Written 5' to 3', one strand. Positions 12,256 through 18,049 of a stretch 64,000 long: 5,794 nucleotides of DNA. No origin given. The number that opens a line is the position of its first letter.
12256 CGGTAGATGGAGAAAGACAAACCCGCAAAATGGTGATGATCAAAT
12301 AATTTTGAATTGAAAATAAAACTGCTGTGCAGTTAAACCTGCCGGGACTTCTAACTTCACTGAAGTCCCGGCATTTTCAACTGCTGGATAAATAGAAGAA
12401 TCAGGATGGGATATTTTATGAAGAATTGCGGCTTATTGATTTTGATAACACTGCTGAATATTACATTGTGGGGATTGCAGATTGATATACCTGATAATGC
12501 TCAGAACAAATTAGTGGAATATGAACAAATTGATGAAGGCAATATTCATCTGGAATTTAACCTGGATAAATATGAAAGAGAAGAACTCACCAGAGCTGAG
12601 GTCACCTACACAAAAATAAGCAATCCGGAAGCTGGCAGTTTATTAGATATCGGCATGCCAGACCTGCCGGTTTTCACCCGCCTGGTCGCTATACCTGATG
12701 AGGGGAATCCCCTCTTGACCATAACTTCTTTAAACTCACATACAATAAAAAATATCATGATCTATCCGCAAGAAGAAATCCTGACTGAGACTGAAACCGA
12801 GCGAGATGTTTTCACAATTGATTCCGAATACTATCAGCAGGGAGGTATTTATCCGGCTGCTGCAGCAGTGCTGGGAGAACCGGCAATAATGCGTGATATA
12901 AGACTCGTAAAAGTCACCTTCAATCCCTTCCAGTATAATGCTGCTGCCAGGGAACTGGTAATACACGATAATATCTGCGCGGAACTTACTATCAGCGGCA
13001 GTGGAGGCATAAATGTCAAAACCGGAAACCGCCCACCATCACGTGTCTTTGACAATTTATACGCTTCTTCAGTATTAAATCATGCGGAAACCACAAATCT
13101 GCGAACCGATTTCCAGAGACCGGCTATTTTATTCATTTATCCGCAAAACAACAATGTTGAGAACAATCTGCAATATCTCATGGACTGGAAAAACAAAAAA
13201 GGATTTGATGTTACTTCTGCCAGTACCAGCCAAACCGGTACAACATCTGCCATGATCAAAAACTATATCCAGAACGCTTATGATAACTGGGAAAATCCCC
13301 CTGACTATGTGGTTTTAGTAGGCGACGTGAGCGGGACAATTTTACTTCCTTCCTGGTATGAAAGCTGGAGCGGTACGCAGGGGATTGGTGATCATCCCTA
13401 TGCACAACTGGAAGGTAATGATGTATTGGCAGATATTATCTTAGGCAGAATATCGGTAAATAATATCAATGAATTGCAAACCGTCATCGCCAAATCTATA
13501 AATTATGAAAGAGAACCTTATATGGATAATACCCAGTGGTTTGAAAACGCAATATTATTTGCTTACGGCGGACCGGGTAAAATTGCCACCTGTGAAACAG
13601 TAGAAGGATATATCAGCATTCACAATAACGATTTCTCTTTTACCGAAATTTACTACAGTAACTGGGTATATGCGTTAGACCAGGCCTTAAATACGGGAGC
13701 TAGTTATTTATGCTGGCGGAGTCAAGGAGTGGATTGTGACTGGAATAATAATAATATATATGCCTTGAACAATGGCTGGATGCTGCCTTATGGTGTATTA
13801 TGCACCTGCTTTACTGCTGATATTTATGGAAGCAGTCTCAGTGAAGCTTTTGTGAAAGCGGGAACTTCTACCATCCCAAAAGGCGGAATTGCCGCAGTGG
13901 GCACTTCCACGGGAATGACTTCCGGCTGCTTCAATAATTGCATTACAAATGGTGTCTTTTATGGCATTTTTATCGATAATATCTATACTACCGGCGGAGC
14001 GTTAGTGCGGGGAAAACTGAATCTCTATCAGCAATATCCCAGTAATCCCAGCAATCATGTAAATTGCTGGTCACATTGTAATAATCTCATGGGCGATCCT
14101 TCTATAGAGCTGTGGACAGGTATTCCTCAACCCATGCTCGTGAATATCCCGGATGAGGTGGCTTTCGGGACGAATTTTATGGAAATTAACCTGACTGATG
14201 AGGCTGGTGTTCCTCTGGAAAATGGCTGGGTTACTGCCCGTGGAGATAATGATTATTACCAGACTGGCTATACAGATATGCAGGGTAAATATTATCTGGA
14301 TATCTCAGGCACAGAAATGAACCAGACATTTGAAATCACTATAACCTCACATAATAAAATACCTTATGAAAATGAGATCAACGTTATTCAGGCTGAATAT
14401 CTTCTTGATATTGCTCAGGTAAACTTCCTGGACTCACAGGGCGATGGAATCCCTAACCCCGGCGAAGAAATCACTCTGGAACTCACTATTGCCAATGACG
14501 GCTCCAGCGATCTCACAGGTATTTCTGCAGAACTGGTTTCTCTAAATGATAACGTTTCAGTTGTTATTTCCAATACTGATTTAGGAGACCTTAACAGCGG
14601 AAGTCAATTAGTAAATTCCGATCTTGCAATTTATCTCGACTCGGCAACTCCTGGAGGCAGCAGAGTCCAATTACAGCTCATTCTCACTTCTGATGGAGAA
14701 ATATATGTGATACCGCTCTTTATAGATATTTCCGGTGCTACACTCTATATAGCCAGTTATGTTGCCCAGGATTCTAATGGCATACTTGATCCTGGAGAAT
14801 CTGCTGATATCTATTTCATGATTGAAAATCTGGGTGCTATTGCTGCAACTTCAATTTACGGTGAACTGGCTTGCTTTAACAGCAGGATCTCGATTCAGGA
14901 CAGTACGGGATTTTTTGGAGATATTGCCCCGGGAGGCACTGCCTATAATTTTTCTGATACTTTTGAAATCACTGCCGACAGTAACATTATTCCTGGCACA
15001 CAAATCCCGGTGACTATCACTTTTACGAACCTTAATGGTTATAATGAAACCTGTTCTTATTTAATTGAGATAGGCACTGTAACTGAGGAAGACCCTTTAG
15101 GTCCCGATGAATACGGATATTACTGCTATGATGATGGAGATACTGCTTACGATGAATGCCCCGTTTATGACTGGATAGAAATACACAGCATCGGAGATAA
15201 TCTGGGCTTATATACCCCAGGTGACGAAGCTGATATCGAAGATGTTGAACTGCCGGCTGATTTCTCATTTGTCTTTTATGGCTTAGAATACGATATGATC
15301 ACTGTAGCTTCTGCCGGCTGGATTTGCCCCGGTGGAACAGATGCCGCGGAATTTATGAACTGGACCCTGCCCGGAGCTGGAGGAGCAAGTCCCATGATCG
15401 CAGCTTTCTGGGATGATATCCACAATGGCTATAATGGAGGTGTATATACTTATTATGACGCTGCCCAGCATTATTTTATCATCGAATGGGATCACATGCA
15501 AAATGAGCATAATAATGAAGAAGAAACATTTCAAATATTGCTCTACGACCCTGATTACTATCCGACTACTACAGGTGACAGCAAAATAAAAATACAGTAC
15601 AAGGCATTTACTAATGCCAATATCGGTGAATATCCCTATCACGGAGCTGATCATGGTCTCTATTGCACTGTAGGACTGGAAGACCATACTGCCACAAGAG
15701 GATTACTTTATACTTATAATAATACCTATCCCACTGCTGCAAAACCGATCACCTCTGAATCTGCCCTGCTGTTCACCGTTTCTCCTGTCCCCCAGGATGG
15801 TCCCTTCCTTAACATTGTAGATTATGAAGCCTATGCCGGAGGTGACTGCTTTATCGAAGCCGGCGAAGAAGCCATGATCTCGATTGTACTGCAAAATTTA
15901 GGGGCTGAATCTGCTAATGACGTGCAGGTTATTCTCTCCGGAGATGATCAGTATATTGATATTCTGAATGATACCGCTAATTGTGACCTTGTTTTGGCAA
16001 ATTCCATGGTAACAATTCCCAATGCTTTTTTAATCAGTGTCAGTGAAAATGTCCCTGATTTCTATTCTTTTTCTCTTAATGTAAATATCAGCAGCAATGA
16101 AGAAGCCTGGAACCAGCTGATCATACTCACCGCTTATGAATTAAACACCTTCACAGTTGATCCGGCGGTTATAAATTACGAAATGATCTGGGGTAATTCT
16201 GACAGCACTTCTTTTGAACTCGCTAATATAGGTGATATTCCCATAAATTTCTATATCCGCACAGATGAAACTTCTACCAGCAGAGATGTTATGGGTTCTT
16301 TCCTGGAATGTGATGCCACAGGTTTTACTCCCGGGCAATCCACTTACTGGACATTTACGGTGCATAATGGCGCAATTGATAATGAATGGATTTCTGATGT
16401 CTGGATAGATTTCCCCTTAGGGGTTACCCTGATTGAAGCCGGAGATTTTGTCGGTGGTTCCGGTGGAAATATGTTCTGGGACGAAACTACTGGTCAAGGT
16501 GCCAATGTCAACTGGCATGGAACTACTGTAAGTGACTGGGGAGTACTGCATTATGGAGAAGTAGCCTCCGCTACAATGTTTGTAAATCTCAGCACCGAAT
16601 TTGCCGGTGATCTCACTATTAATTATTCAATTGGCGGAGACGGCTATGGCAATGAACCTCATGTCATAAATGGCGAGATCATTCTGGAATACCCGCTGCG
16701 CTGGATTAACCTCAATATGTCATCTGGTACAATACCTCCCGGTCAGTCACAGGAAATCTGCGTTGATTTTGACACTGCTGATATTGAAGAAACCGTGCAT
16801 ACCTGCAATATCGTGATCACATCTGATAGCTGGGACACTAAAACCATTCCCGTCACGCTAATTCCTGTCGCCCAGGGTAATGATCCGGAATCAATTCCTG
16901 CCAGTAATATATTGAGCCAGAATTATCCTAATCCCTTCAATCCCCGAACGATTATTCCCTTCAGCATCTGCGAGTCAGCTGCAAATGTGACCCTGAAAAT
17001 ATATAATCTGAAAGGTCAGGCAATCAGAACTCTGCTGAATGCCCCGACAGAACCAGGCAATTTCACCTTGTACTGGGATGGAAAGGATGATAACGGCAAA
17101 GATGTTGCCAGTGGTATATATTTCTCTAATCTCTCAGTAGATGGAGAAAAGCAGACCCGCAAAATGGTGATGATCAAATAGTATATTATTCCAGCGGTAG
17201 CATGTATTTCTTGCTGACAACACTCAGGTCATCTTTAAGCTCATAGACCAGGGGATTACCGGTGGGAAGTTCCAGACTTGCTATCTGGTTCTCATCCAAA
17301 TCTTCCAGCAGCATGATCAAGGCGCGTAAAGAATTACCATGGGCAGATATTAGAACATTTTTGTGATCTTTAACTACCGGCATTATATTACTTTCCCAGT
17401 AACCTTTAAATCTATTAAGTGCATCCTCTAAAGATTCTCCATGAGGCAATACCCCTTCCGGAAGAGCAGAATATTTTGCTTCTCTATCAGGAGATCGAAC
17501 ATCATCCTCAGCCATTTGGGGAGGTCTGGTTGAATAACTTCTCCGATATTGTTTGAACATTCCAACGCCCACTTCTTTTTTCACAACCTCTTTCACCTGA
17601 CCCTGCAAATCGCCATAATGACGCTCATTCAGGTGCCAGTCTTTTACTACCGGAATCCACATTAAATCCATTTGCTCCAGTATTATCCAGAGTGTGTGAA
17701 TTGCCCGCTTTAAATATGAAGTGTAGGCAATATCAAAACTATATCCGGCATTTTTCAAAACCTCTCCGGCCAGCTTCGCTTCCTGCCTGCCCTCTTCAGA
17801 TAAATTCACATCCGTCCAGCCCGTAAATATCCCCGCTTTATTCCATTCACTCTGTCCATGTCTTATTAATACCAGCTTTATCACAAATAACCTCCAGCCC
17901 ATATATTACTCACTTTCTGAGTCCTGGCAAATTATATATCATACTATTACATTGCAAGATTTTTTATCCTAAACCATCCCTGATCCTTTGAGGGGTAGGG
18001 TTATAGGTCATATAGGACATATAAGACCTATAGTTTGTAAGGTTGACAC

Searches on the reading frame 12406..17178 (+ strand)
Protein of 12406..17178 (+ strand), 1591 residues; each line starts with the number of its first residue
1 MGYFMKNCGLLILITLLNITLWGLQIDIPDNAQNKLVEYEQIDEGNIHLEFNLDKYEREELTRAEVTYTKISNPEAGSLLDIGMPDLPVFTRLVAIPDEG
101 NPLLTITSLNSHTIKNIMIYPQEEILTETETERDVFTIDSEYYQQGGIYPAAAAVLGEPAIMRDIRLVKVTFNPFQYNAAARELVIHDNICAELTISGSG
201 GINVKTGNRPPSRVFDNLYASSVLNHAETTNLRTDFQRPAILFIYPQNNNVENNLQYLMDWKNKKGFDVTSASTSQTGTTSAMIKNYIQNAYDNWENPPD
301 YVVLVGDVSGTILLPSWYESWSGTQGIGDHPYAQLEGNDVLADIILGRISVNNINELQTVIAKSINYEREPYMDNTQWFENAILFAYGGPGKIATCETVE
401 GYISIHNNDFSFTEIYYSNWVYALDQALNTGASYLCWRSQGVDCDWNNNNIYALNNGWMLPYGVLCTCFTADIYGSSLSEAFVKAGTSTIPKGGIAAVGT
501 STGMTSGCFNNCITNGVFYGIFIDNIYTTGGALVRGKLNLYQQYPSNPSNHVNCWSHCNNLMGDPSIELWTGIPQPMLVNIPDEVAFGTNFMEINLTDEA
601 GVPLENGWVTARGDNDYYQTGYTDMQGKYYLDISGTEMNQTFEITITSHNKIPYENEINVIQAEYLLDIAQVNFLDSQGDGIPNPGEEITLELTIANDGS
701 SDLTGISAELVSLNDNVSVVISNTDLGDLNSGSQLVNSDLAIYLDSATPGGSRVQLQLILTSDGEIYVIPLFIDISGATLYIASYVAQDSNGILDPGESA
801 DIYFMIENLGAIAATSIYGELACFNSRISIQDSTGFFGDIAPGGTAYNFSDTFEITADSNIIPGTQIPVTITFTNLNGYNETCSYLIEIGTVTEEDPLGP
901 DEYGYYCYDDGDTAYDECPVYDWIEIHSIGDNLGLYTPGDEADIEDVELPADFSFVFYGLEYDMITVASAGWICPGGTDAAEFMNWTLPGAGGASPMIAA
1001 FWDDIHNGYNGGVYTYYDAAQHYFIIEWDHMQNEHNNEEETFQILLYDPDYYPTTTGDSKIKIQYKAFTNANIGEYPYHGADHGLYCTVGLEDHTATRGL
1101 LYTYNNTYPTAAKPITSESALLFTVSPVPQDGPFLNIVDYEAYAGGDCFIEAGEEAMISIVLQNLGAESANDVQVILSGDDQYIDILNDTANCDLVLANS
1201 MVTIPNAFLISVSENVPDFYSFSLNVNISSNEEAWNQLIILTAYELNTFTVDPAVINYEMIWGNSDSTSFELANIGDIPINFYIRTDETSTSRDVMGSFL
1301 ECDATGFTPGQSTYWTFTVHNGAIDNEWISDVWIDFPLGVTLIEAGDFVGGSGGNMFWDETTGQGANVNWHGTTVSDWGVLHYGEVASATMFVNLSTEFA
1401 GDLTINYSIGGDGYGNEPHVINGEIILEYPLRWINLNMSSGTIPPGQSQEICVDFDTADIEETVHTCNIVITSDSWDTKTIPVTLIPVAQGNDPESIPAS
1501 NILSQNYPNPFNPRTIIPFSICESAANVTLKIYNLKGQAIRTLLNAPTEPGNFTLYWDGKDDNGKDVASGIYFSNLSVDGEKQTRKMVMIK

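Call 70: search_protein_families(library=pfam, proteins=[window:12406-17178:+], max_evalue=0.00001)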
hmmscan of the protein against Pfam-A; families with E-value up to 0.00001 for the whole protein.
window:12406-17178:+ (1591 aa): 4 families
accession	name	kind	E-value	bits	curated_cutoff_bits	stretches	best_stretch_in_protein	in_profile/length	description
PF01364.23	Peptidase_C25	-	8.5e-42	144.2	23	1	249-569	7-374/374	Peptidase family C25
PF08126.16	Propeptide_C25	-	6.3e-26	91.2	22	1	44-196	19-172/205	Propeptide_C25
PF13860.13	FlgD_ig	-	1.5e-09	38.1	27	1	1522-1572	19-69/79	FlgD Ig-like domain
PF03785.20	Peptidase_C25_C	-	9.7e-06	25.8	25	0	574-659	1-79/79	Peptidase family C25, C terminal ig-like domain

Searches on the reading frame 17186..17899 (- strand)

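Call 70: search_protein_families(library=pfam, proteins=[window:17186-17899:-], max_evalue=0.00001)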
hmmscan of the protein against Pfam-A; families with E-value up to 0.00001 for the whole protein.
window:17186-17899:- (237 aa): 1 family
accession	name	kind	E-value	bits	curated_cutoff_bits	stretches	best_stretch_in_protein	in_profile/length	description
PF00300.27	His_Phos_1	-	1.2e-35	123.3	21.7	1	9-128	1-115/194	Histidine phosphatase superfamily (branch 1)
